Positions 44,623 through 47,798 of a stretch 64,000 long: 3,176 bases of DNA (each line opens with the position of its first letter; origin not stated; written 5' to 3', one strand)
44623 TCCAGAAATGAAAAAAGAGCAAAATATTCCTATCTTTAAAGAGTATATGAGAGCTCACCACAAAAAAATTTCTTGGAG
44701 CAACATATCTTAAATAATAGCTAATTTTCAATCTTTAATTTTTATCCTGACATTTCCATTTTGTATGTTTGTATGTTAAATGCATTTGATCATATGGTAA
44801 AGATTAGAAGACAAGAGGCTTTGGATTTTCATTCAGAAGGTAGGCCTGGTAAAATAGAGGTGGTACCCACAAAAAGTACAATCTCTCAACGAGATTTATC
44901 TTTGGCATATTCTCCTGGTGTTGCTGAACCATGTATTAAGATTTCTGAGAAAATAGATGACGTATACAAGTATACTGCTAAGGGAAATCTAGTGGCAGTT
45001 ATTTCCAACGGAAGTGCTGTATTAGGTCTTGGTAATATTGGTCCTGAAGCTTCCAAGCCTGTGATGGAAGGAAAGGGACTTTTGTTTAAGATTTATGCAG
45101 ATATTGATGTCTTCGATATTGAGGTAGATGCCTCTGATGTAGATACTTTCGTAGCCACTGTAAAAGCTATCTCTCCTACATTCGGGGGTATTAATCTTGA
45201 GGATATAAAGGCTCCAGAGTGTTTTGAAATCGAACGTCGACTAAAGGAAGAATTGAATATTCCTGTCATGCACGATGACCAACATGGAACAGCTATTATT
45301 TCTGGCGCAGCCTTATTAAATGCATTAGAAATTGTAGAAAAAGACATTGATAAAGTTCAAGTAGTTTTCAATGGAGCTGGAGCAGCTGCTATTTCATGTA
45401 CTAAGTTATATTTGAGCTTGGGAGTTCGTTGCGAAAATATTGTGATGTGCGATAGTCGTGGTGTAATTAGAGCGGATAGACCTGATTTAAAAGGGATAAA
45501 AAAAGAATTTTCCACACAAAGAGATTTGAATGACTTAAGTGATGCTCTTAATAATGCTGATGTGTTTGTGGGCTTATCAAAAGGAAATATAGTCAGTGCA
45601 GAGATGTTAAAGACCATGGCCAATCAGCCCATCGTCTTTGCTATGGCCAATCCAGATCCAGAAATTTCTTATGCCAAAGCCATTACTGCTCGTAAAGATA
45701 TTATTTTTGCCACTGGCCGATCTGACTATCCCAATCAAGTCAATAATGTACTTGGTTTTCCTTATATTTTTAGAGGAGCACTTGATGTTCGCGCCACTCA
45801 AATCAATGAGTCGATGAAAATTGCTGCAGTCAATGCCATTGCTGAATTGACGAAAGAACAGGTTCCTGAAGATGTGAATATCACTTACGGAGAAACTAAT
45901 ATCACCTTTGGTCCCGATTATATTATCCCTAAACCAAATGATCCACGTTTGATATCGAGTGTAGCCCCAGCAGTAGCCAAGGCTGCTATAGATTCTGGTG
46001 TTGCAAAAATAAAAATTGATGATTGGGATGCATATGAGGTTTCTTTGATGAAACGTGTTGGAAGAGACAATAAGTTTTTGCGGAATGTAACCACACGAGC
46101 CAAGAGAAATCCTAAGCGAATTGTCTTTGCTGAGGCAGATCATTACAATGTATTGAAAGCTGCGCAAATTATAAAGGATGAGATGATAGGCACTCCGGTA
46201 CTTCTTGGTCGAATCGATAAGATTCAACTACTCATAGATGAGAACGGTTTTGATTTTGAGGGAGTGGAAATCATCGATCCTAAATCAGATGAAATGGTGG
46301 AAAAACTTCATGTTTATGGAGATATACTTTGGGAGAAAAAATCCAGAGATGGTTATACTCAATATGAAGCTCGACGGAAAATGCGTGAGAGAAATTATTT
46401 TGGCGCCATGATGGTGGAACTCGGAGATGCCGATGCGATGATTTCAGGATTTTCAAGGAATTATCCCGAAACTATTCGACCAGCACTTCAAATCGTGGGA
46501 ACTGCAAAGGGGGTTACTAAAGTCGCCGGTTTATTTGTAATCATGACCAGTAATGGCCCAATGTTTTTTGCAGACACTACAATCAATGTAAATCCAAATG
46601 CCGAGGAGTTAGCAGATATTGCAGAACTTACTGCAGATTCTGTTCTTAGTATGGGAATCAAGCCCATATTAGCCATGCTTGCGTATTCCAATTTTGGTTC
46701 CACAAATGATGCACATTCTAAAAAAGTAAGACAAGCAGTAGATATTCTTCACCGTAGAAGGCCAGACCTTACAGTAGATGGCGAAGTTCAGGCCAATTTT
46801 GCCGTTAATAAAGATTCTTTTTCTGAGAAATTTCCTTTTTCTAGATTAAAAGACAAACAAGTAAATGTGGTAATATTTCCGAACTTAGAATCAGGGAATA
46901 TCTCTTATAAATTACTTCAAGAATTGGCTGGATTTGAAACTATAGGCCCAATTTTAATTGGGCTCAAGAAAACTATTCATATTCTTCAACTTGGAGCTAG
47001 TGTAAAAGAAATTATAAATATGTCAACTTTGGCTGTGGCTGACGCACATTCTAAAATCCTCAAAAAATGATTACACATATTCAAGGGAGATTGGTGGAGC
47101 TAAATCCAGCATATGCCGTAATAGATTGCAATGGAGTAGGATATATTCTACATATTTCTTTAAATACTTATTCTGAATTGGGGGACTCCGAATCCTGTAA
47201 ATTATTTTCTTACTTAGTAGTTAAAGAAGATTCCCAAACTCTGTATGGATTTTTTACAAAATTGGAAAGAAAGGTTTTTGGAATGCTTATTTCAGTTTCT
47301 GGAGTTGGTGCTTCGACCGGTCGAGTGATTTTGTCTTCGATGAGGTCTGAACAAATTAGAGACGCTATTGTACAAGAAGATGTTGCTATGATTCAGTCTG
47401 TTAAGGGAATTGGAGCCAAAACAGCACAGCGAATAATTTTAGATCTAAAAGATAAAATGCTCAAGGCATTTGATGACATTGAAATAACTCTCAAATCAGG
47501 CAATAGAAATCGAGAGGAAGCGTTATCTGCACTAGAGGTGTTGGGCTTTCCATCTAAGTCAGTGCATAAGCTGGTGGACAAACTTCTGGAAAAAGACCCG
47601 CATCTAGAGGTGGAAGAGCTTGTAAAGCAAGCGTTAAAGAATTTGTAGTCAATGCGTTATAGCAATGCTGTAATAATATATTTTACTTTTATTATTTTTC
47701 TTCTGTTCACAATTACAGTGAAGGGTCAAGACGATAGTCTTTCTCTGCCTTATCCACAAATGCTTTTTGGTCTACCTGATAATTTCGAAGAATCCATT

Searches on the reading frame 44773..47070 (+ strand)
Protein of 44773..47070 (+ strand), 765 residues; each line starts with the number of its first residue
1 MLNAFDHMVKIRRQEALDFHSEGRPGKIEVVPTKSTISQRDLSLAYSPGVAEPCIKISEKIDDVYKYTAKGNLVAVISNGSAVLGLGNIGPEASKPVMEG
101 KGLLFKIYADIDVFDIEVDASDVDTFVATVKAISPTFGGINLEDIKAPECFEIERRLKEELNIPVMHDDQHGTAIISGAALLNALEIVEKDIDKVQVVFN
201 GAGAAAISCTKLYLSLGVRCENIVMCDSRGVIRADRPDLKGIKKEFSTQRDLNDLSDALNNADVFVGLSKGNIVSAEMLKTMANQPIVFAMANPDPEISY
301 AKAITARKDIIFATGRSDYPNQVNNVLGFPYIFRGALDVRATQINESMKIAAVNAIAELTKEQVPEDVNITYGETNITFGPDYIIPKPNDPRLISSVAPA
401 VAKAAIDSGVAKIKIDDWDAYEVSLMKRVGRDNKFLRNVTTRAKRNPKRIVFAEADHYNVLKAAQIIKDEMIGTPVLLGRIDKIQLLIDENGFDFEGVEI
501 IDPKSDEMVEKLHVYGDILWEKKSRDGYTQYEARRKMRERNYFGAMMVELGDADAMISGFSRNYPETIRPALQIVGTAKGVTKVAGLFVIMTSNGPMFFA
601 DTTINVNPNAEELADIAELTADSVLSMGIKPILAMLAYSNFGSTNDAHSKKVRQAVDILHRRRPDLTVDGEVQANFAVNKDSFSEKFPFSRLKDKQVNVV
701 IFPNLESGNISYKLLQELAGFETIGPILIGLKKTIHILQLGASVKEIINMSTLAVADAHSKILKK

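Call 41: search_protein_families(library=pfam, max_evalue=0.00001, proteins=[window:44773-47070:+])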
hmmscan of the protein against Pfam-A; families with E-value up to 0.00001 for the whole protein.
window:44773-47070:+ (765 aa): 3 families
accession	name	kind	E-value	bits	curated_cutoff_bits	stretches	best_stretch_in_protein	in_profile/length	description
PF01515.24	PTA_PTB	-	1.8e-98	330.3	24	1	435-754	2-318/319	Phosphate acetyl/butaryl transferase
PF00390.24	malic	-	1.9e-30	106.5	23.1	1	26-158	2-182/182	Malic enzyme, N-terminal domain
PF03949.21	Malic_M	-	1.7e-19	70.6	23.5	1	172-367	3-232/258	Malic enzyme, NAD binding domain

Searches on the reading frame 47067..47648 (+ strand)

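Call 41: search_protein_families(library=pfam, max_evalue=0.00001, proteins=[window:47067-47648:+])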
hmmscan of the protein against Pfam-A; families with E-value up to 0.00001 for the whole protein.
window:47067-47648:+ (193 aa): 4 families
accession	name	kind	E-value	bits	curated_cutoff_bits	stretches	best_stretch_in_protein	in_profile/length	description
PF01330.27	RuvA_N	-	7.7e-23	80.8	23.6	1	1-61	1-61/61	RuvA N terminal domain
PF14520.12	HHH_5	-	1.8e-14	54.4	27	1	71-129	1-57/57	Helix-hairpin-helix domain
PF07499.19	RuvA_C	-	5.9e-11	43.1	24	1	148-193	2-46/47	RuvA, C-terminal domain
PF00633.29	HHH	-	4.5e-07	29.8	24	0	100-124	4-28/30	Helix-hairpin-helix motif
